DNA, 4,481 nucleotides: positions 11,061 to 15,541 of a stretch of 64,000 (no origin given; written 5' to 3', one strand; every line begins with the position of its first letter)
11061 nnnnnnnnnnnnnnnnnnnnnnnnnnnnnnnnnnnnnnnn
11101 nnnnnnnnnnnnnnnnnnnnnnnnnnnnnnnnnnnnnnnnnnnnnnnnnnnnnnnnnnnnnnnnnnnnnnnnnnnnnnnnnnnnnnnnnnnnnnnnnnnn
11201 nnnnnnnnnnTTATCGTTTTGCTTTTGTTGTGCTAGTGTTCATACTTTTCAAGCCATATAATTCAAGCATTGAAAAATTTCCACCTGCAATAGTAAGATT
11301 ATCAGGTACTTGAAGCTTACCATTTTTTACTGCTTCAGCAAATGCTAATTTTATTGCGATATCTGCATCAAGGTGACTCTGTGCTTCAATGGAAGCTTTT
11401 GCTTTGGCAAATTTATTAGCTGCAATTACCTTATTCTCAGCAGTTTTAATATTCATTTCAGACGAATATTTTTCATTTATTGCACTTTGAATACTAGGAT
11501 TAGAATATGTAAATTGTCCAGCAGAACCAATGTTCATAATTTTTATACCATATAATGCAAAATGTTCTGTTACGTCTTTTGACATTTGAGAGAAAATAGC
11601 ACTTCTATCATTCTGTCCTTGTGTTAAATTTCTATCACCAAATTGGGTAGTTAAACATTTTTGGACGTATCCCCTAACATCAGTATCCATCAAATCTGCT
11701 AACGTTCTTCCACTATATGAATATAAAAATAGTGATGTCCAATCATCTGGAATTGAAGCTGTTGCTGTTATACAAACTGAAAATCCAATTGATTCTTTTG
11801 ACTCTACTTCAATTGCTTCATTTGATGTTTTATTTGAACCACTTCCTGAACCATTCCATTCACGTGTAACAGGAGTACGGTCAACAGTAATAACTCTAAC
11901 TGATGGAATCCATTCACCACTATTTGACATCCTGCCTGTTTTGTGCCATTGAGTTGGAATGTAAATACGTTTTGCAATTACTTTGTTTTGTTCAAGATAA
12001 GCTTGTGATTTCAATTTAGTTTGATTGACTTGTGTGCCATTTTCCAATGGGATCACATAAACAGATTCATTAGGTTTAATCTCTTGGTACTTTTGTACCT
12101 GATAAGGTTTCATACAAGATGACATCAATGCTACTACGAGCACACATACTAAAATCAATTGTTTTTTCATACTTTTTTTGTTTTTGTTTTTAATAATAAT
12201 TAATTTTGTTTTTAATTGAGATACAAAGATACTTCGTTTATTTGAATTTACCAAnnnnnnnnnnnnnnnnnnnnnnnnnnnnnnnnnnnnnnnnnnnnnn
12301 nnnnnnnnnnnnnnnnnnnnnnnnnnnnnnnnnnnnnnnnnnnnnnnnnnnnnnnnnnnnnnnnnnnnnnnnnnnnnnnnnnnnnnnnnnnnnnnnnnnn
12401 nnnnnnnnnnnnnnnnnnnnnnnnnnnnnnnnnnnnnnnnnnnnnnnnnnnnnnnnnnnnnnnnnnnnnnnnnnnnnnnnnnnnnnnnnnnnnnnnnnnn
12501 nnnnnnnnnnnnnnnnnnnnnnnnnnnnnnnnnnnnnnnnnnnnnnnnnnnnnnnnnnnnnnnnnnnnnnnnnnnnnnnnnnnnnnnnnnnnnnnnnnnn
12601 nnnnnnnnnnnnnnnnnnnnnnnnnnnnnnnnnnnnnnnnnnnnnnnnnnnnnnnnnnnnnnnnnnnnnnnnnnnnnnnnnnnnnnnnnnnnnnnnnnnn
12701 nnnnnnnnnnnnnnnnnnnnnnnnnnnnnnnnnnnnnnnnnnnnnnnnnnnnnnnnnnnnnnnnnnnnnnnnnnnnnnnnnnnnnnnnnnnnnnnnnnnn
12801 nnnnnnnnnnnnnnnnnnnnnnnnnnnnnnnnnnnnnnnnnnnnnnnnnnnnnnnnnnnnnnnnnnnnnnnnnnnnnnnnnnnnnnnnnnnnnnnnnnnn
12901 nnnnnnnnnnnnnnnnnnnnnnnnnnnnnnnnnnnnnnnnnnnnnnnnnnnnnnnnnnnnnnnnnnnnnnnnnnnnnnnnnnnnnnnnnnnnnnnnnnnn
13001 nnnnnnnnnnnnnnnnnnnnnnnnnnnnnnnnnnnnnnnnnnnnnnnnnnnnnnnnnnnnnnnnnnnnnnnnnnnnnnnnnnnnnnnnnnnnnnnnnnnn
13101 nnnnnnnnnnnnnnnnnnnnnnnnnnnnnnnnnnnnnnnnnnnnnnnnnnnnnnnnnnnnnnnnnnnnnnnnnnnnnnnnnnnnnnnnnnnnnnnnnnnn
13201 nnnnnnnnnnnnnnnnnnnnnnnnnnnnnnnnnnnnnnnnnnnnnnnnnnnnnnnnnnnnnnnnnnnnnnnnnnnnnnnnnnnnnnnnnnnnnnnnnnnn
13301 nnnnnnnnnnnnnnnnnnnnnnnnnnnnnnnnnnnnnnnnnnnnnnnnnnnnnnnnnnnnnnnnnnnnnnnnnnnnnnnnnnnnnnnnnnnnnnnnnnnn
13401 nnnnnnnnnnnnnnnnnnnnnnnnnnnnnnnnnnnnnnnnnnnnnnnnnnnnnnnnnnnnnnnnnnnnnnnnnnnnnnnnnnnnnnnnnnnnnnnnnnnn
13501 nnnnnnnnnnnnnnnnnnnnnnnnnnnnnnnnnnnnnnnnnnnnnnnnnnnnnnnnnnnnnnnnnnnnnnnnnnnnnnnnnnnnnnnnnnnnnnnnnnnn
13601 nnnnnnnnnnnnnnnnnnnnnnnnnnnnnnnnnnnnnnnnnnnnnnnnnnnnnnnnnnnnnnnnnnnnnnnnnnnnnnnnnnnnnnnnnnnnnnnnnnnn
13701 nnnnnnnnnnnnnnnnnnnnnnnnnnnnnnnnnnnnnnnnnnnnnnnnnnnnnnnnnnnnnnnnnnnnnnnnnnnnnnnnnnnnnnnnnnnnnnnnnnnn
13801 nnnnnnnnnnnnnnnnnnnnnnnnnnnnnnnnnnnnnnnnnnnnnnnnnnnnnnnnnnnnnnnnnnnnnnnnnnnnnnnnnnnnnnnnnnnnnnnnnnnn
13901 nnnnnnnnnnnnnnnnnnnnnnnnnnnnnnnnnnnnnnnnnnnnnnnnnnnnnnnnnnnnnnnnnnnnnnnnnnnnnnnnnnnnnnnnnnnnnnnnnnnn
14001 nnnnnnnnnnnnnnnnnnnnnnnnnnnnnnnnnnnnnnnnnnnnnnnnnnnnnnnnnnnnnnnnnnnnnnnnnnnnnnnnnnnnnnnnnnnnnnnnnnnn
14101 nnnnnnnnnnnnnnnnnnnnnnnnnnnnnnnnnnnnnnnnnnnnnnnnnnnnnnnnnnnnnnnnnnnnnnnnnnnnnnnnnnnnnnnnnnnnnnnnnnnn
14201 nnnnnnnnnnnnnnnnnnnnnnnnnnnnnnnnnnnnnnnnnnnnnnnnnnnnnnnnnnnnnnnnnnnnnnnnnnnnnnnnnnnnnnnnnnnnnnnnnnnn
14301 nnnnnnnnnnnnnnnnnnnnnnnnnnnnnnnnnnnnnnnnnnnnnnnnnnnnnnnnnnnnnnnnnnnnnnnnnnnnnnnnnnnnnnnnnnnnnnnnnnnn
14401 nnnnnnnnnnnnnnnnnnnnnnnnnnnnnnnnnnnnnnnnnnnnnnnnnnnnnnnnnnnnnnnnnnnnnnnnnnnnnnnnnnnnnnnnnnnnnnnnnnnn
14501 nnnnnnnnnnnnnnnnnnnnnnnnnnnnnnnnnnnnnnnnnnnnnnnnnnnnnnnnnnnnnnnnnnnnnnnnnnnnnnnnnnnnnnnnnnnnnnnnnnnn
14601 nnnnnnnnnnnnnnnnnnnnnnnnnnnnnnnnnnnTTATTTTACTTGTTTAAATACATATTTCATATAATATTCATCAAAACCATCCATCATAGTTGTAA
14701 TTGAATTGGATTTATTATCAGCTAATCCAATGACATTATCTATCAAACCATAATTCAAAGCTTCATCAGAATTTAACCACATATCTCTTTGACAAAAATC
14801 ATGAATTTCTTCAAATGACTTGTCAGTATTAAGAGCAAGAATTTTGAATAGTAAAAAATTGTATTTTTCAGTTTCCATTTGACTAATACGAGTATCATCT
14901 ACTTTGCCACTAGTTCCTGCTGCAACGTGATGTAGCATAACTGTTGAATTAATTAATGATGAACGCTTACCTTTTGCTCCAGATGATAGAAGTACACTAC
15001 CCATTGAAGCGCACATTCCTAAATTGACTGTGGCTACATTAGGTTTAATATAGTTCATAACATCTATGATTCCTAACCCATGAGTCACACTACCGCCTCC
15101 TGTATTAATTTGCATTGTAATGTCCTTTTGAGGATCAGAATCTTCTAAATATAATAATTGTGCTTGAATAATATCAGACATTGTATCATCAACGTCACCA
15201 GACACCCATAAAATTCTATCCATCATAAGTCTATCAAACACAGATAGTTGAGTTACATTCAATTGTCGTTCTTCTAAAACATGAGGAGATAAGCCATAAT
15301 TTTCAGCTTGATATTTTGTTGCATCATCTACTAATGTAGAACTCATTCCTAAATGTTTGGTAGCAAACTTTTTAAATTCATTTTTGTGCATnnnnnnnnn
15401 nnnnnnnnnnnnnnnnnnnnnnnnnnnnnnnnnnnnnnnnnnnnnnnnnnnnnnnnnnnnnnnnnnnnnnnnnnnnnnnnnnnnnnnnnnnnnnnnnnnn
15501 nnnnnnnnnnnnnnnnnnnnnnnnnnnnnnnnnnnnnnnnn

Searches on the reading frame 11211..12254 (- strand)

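Call 41: search_protein_families(library=pfam, proteins=[window:11211-12254:-], max_evalue=0.001)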
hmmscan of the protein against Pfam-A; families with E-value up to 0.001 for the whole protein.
window:11211-12254:- (347 aa): 1 family
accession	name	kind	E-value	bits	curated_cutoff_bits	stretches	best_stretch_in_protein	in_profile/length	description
PF01145.31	Band_7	-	1.1e-05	26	23.6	1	116-273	29-169/176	SPFH domain / Band 7 family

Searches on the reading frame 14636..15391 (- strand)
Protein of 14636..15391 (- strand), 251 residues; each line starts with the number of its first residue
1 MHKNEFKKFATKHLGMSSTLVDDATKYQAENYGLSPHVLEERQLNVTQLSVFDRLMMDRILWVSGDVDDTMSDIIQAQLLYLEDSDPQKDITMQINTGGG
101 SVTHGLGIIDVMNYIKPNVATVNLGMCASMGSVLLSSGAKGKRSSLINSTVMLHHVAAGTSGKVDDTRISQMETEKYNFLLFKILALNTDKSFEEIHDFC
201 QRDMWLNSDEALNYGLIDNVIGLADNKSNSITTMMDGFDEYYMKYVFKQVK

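Call 41: search_protein_families(library=pfam, proteins=[window:14636-15391:-], max_evalue=0.001)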
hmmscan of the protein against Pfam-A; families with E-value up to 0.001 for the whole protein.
window:14636-15391:- (251 aa): 1 family
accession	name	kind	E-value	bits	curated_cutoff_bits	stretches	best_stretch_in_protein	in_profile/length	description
PF00574.28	CLP_protease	-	1.7e-54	184.9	20.2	1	49-221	7-179/182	Clp protease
